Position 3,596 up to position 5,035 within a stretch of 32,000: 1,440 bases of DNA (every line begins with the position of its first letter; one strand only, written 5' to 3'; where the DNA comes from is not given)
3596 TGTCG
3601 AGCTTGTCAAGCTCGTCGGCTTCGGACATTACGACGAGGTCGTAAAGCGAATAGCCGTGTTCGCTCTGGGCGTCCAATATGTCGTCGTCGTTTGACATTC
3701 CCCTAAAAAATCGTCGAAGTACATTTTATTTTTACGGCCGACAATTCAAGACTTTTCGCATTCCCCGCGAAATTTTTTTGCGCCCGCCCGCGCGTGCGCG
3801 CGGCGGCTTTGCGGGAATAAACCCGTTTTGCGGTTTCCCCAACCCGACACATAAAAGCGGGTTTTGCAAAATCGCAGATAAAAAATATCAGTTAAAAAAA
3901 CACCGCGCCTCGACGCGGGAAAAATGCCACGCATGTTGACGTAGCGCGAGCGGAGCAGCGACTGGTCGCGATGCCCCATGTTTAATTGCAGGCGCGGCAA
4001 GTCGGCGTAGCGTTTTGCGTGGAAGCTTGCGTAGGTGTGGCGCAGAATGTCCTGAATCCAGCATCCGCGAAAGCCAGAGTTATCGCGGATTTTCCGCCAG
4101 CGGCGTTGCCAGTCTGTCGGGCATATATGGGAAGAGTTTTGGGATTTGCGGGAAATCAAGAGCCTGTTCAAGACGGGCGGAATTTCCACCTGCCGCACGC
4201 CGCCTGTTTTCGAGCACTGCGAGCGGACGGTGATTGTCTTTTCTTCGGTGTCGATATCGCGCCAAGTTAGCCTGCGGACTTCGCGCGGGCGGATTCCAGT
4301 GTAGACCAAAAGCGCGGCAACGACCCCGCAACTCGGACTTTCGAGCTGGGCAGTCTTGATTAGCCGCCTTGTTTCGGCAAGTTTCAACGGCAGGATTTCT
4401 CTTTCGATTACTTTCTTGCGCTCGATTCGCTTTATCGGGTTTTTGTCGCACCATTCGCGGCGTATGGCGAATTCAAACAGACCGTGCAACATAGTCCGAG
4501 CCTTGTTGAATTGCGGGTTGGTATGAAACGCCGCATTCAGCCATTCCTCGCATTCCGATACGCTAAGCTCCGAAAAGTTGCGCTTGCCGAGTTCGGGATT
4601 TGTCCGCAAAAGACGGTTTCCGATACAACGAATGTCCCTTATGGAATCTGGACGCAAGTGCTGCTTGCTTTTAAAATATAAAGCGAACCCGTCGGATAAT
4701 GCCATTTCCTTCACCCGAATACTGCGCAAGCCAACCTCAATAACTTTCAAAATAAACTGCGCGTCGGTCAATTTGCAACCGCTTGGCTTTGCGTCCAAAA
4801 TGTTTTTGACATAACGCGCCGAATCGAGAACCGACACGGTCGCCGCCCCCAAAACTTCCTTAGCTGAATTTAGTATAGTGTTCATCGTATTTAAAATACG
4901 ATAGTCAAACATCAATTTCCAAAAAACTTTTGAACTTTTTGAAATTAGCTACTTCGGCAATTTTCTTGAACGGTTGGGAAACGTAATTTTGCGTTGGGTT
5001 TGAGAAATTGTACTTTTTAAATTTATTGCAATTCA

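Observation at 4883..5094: Candidate invertible promoter (phase-variation switch) between a tyrosine recombinase and a PEP-CTERM surface-protein gene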

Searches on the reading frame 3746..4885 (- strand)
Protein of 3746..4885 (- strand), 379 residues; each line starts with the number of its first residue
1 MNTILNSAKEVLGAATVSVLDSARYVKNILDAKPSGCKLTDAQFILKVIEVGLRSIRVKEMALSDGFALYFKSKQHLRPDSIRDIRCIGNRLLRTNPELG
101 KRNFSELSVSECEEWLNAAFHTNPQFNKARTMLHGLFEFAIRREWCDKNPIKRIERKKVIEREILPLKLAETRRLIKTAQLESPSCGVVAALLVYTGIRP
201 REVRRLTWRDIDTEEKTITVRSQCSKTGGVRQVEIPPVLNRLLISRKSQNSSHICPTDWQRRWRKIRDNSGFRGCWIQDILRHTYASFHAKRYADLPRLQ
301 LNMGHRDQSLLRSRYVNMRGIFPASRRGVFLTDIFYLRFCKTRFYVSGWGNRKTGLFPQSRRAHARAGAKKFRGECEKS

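Call 7: search_protein_families(library=pfam, proteins=[window:3746-4885:-], max_evalue=0.01)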
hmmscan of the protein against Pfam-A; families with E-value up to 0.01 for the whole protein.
window:3746-4885:- (379 aa): 1 family
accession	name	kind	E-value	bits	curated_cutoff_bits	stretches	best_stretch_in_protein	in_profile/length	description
PF00589.27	Phage_integrase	-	1.8e-12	47.8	27.1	1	173-317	9-167/172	Phage integrase family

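Call 11: find_encoding_contigs(protein=window:3746-4885:-, flank=3000, max_places=10)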
Protein window:3746-4885:- (379 aa): no gene with exactly this product is on record in the collection.

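Call 12: find_homologous_proteins(query=window:3746-4885:-)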
Query window:3746-4885:- (379 aa): 911 proteins with E <= 0.001 among 3647 candidates; the best 120 are listed.
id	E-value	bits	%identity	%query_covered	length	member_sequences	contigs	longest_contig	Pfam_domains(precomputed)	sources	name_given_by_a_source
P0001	6.6e-207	705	95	87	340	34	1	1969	PF00589.28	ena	-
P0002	1.8e-201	687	92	87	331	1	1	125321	PF00589.28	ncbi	-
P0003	3.6e-201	686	92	87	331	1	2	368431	PF00589.28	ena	-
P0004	8.0e-200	682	92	87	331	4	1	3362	PF00589.28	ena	-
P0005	1.4e-199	681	91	87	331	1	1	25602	PF00589.28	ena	-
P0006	2.9e-199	680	91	87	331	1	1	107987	PF00589.28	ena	-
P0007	2.1e-198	677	93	85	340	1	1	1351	PF00589.28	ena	-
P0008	2.2e-198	677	91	87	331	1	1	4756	PF00589.28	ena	-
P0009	5.2e-198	676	90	87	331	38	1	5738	PF00589.28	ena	-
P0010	7.5e-197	672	90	87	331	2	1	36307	PF00589.28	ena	-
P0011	6.5e-195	665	89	87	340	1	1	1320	PF00589.28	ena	-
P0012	2.5e-194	663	90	87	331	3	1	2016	PF00589.28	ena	-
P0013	2.8e-193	660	83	87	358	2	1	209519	PF00589.28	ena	-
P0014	1.5e-192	658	87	87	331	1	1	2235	PF00589.28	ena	-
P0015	4.4e-192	656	88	87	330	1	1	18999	PF00589.28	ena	-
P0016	7.6e-191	652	85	87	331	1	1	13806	PF00589.28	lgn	-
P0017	1.2e-190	651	87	87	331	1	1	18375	PF00589.28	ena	-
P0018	1.8e-190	651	86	87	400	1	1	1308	PF00589.28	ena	-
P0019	2.3e-190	650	87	87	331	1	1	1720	PF00589.28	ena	-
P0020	9.1e-190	648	87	87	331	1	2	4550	PF00589.28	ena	-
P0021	2.3e-189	647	88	85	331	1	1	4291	PF00589.28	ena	-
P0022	2.5e-189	647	86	87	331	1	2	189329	PF00589.28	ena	-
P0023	2.8e-189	647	88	87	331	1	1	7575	PF00589.28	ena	-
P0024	3.0e-189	647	86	87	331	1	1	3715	PF00589.28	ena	-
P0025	3.2e-189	647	86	87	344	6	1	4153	PF00589.28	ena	-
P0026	3.3e-189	647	88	87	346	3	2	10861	PF00589.28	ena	-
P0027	3.3e-189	647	87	85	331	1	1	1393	PF00589.28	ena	-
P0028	3.9e-189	646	80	87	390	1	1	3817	PF00589.28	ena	-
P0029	4.2e-189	646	89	85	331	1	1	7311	PF00589.28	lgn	-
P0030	8.1e-189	645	87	87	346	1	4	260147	PF00589.28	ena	-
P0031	1.5e-188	644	85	87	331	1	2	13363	PF00589.28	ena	-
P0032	1.6e-188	644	87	87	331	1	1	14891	PF00589.28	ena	-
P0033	1.7e-188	644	86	87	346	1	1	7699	PF00589.28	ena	-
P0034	2.8e-188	644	87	87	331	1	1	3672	PF00589.28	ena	-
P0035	1.0e-187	642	85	87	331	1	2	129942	PF00589.28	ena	-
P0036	1.4e-187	641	85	87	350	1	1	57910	PF00589.28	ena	-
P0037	2.1e-187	641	86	87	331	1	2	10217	PF00589.28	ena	-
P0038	2.3e-187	641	85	87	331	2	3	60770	PF00589.28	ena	-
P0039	3.4e-187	640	87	87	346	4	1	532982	PF00589.28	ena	-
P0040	3.8e-187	640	85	87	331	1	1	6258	PF00589.28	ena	-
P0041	3.9e-187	640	86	87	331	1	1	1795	PF00589.28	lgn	-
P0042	4.7e-187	640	85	87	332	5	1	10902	PF00589.28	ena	-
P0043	5.4e-187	639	87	87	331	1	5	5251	PF00589.28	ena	-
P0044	6.2e-187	639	87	87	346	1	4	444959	PF00589.28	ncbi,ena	-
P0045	6.8e-187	639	86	87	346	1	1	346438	PF00589.28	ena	-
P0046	8.1e-187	639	86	87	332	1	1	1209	PF00589.28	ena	-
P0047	1.1e-186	638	85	87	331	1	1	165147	PF00589.28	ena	-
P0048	1.4e-186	638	87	85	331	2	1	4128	PF00589.28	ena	-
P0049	1.5e-186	638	85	87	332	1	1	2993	PF00589.28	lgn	-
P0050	3.4e-186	637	85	87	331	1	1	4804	PF00589.28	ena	-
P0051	4.1e-186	636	85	87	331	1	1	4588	PF00589.28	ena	-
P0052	4.3e-186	636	87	85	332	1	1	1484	PF00589.28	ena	-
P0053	7.0e-186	636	85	87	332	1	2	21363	PF00589.28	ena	-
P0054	7.1e-186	636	85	87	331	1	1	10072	PF00589.28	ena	-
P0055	7.3e-186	636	85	87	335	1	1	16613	PF00589.28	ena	-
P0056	7.4e-186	636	86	85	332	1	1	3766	PF00589.28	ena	-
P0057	7.9e-186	635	85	87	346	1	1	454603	PF00589.28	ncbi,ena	-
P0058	1.0e-185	635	85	87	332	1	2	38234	PF00589.28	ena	-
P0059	1.8e-185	634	87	85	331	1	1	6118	PF00589.28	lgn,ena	-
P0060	2.6e-185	634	85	87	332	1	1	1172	PF00589.28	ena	-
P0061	2.9e-185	634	85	85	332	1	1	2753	PF00589.28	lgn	-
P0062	3.1e-185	634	86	85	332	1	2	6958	PF00589.28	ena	-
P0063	4.5e-185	633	85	87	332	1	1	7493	PF00589.28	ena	-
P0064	5.3e-185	633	87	85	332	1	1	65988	PF00589.28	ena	-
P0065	6.2e-185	633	84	87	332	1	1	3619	PF00589.28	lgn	-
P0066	7.1e-185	632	87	85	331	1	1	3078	PF00589.28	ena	-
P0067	1.1e-184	632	84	87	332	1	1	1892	PF00589.28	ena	-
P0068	1.4e-184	631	84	87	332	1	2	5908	PF00589.28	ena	-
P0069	1.5e-184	631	85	87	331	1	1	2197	PF00589.28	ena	-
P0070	1.5e-184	631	85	87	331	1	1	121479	PF00589.28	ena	-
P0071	1.6e-184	631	85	87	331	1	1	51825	PF00589.28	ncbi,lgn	-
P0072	1.7e-184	631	85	87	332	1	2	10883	PF00589.28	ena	-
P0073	2.3e-184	631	86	87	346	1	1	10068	PF00589.28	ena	-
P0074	2.4e-184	631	86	85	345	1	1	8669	PF00589.28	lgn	-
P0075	2.6e-184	630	85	87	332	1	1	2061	PF00589.28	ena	-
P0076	3.1e-184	630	86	85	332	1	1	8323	PF00589.28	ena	-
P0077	3.6e-184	630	85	87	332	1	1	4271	PF00589.28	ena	-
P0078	3.6e-184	630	84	87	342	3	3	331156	PF00589.28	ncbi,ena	-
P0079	3.6e-184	630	84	87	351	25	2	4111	PF00589.28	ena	-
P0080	3.7e-184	630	86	85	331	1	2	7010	PF00589.28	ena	-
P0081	4.0e-184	630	83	87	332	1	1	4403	PF00589.28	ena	-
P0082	6.1e-184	629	86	85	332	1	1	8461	PF00589.28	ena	-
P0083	6.4e-184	629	84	54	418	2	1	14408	PF00589.28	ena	-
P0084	7.3e-184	629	85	85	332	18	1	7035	PF00589.28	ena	-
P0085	1.3e-183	628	84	87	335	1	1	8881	PF00589.28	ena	-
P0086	1.3e-183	628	83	87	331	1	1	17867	PF00589.28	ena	-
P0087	1.4e-183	628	84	87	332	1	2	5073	PF00589.28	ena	-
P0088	1.5e-183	628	86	85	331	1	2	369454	PF00589.28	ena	-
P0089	1.7e-183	628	84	87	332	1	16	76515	PF00589.28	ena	-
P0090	2.1e-183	627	84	87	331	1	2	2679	PF00589.28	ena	-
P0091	2.6e-183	627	85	84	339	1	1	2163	PF00589.28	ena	-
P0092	2.6e-183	627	85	87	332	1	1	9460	PF00589.28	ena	-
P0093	3.1e-183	627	85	85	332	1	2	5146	PF00589.28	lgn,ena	-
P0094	3.5e-183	627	86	85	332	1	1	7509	PF00589.28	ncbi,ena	-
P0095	3.7e-183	627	83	87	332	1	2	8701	PF00589.28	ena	-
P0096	4.2e-183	627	80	87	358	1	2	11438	PF00589.28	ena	-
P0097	4.9e-183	626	84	87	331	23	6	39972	PF00589.28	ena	-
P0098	5.1e-183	626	84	87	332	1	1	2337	PF00589.28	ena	-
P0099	5.1e-183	626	85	85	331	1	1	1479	PF00589.28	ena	-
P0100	5.8e-183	626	84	87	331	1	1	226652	PF00589.28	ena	-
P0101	6.5e-183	626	79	87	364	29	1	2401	PF00589.28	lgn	-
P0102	6.6e-183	626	85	85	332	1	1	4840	PF00589.28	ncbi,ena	-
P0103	6.8e-183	626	84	87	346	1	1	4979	PF00589.28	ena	-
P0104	7.1e-183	626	86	85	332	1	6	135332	PF00589.28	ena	-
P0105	7.8e-183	626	68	87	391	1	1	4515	PF00589.28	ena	-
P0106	9.1e-183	625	83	87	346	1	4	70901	PF00589.28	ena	-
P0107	9.5e-183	625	83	87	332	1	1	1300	PF00589.28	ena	-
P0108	1.0e-182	625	86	85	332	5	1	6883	PF00589.28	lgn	-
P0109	1.0e-182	625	69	87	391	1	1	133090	PF00589.28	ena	-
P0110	1.1e-182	625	84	87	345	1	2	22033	PF00589.28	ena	-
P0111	1.2e-182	625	85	85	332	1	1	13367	PF00589.28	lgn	-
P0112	1.2e-182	625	84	87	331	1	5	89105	PF00589.28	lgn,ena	-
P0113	1.3e-182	625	83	87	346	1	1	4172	PF00589.28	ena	-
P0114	1.4e-182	625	83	87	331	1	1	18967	PF00589.28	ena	-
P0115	1.4e-182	625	83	88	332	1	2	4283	PF00589.28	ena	-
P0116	1.4e-182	625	85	85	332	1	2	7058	PF00589.28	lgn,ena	-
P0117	1.5e-182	625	82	87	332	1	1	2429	PF00589.28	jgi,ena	-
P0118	1.6e-182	625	84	87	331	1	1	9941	PF00589.28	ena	-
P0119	1.6e-182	625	83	87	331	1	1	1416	PF00589.28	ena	-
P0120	1.6e-182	625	83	87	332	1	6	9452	PF00589.28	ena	-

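Call 13: find_encoding_contigs(protein=P0002, flank=6000, max_places=4)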
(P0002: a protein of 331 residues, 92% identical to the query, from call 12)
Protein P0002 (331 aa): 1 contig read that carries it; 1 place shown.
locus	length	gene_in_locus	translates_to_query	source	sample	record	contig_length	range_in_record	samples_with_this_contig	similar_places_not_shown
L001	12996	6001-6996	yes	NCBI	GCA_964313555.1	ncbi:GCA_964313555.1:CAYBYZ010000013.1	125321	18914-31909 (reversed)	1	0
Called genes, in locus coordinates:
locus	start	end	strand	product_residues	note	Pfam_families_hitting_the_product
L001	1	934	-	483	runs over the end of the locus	-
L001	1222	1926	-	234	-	PF07963:N_methyl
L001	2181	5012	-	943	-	PF13576:Pentapeptide_3 (weak), PF13599:Pentapeptide_4, PF00805:Pentapeptide (weak), PF13599:Pentapeptide_4, PF00805:Pentapeptide, PF13599:Pentapeptide_4, PF00805:Pentapeptide (weak), PF13599:Pentapeptide_4, +3 more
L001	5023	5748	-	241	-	-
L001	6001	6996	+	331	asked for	PF00589:Phage_integrase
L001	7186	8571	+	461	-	PF03448:MgtE_N, PF14841:FliG_M (faint), PF00571:CBS, PF01769:MgtE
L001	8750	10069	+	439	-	PF01408:GFO_IDH_MocA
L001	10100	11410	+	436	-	PF01408:GFO_IDH_MocA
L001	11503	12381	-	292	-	PF00763:THF_DHG_CYH, PF02882:THF_DHG_CYH_C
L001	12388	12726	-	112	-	-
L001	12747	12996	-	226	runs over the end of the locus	PF00891:Methyltransf_2, PF13489:Methyltransf_23, PF02353:CMAS (weak), PF05175:MTS, PF13847:Methyltransf_31, PF08241:Methyltransf_11, PF08242:Methyltransf_12, PF13649:Methyltransf_25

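Call 14: find_encoding_contigs(protein=P0003, flank=6000, max_places=4)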
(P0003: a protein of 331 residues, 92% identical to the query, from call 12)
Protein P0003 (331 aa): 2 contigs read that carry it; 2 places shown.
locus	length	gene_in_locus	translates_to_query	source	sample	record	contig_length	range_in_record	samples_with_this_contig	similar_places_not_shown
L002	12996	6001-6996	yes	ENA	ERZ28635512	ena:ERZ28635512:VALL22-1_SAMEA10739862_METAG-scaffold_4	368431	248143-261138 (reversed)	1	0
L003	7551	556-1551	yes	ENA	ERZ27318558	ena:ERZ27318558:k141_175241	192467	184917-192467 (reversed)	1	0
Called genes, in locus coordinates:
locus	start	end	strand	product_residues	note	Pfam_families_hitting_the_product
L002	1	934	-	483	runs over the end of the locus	-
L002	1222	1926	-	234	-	PF07963:N_methyl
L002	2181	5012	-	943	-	PF13576:Pentapeptide_3 (weak), PF13599:Pentapeptide_4, PF00805:Pentapeptide (weak), PF13599:Pentapeptide_4, PF00805:Pentapeptide, PF13599:Pentapeptide_4, PF00805:Pentapeptide (weak), PF13599:Pentapeptide_4, +3 more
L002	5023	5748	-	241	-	-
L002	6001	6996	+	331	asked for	PF00589:Phage_integrase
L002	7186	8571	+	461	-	PF03448:MgtE_N, PF14841:FliG_M (faint), PF00571:CBS, PF01769:MgtE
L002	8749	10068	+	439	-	PF01408:GFO_IDH_MocA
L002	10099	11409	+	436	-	PF01408:GFO_IDH_MocA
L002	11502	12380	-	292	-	PF00763:THF_DHG_CYH, PF02882:THF_DHG_CYH_C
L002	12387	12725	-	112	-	-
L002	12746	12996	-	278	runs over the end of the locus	PF00891:Methyltransf_2, PF13489:Methyltransf_23, PF05175:MTS, PF13649:Methyltransf_25, PF13847:Methyltransf_31, PF08241:Methyltransf_11, PF08242:Methyltransf_12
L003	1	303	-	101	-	?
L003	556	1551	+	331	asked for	PF00589:Phage_integrase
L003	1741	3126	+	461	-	PF03448:MgtE_N, PF14841:FliG_M (faint), PF00571:CBS, PF01769:MgtE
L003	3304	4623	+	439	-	PF01408:GFO_IDH_MocA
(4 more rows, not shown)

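Call 17: find_related_loci(query=window:3890-4885:-, collection=genome_contigs, flank=5000)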
Query window:3890-4885:- (332 aa) in genome_contigs; peptide patterns used: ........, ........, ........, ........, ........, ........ (x = any residue, [..] = any of these).
86 stretches matched a pattern; 53 encode a relative of the query (tblastn E <= 1e-3); 52 distinct loci.
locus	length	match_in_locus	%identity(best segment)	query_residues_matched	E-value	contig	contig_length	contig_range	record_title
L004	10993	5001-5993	84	1-330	0e+0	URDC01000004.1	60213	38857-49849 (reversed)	uncultured Opitutales bacterium isolate UMGS885 genome assembly, contig: NODE_56_length_60213_cov_11.023438, whole genom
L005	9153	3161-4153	83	1-330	0e+0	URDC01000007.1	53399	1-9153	uncultured Opitutales bacterium isolate UMGS885 genome assembly, contig: NODE_73_length_53399_cov_11.534156, whole genom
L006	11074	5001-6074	77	1-330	0e+0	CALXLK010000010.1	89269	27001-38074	MAG: uncultured Opitutales bacterium isolate BRZ_A__bin45 genome assembly, contig: BRZ_A__NODE_354_length_89269_cov_11.7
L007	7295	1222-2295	77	1-330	0e+0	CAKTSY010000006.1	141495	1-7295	MAG: uncultured Opitutales bacterium isolate REFINED_METABAT215_TOP10_CONTIGS_1500_ASSEMBLY_K77_MERGED__Hadza_MoBio_hadz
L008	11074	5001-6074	69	1-330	1e-166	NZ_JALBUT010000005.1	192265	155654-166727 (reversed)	Intestinicryptomonas porci strain Cla-KB-P66 seq5, whole genome shotgun sequence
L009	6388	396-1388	72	1-330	2e-162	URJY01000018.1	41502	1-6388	uncultured Opitutales bacterium isolate UMGS1069 genome assembly, contig: NODE_159_length_41502_cov_10.313436, whole gen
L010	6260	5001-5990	70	1-331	3e-161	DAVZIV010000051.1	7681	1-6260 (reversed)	MAG TPA_asm: Candidatus Merdousia sp. isolate gSpreadC_ID_70 NODE_1489_length_7681_cov_4.180304, whole genome shotgun se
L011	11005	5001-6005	61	2-330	2e-138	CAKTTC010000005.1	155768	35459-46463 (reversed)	MAG: uncultured Opitutales bacterium isolate REFINED_METABAT215_TOP10_CONTIGS_1500_ASSEMBLY_K77_MERGED__Hadza_MoBio_hadz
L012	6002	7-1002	61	1-330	3e-136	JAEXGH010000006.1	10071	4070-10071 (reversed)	MAG: Verrucomicrobia bacterium isolate OH_HBB_6 k127_1439998, whole genome shotgun sequence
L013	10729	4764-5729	63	1-321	6e-136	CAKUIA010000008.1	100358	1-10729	MAG: uncultured Opitutales bacterium isolate REFINED_METABAT215_TOP10_CONTIGS_1500_ASSEMBLY_K77_MERGED__Hadza_MoBio_hadz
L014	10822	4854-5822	62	1-321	2e-135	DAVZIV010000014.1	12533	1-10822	MAG TPA_asm: Candidatus Merdousia sp. isolate gSpreadC_ID_70 NODE_743_length_12533_cov_5.513303, whole genome shotgun se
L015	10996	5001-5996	64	1-330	4e-135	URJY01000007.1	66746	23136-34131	uncultured Opitutales bacterium isolate UMGS1069 genome assembly, contig: NODE_60_length_66746_cov_12.024576, whole geno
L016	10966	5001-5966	62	1-321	5e-135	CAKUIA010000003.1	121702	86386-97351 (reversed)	MAG: uncultured Opitutales bacterium isolate REFINED_METABAT215_TOP10_CONTIGS_1500_ASSEMBLY_K77_MERGED__Hadza_MoBio_hadz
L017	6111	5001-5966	63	1-321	4e-134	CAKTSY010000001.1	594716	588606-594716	MAG: uncultured Opitutales bacterium isolate REFINED_METABAT215_TOP10_CONTIGS_1500_ASSEMBLY_K77_MERGED__Hadza_MoBio_hadz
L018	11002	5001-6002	59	1-330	2e-133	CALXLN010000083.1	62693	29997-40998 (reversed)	MAG: uncultured Opitutales bacterium isolate E27__bin283 genome assembly, contig: E27__k127_4596851, whole genome shotgu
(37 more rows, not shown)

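Call 26: find_encoding_contigs(protein=P0074, flank=5000, max_places=4)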
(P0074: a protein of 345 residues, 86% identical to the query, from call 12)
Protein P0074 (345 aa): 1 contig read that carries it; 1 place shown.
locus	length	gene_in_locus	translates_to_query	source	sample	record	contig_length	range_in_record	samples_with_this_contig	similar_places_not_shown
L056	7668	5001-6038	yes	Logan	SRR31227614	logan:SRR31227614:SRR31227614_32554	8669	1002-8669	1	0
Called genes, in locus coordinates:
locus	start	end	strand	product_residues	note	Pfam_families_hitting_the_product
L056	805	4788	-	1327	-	-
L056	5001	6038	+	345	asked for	PF00589:Phage_integrase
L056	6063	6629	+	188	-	-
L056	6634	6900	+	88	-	-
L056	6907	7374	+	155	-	-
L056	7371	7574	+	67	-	-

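Call 29: find_related_loci(query=window:3890-4885:-, collection=metagenome_contigs, flank=4000)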
Query window:3890-4885:- (332 aa) in metagenome_contigs; peptide patterns used: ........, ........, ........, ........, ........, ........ (x = any residue, [..] = any of these).
233 stretches matched a pattern; 155 encode a relative of the query (tblastn E <= 1e-3); the best 80 are kept; 80 distinct loci.
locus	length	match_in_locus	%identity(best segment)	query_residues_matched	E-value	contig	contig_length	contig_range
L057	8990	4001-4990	88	1-330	0e+0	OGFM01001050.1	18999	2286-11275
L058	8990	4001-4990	87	1-330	0e+0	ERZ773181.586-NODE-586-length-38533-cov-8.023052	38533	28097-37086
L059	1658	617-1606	85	1-330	0e+0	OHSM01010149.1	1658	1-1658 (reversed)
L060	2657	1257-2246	85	1-330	0e+0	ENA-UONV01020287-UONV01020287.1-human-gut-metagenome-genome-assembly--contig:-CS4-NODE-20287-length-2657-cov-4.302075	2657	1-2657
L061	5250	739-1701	86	1-321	0e+0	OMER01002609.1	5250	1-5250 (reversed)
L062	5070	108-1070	87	1-321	0e+0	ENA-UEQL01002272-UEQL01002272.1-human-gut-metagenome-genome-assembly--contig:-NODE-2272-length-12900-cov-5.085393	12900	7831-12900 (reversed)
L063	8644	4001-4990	85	1-330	0e+0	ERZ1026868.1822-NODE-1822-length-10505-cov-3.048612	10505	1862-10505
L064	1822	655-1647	84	1-330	0e+0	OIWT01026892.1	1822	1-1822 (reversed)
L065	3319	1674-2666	84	1-330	0e+0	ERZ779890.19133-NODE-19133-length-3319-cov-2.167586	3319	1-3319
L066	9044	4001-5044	80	1-321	0e+0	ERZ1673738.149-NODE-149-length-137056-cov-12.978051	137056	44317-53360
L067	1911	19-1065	80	1-321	0e+0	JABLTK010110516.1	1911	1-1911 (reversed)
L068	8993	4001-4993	84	1-330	0e+0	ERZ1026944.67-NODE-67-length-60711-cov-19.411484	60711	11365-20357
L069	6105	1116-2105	84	1-330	0e+0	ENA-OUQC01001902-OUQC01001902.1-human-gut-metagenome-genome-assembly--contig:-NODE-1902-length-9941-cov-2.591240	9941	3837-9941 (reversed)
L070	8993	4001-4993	83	1-330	0e+0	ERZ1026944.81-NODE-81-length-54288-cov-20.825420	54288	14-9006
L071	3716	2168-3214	81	1-321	0e+0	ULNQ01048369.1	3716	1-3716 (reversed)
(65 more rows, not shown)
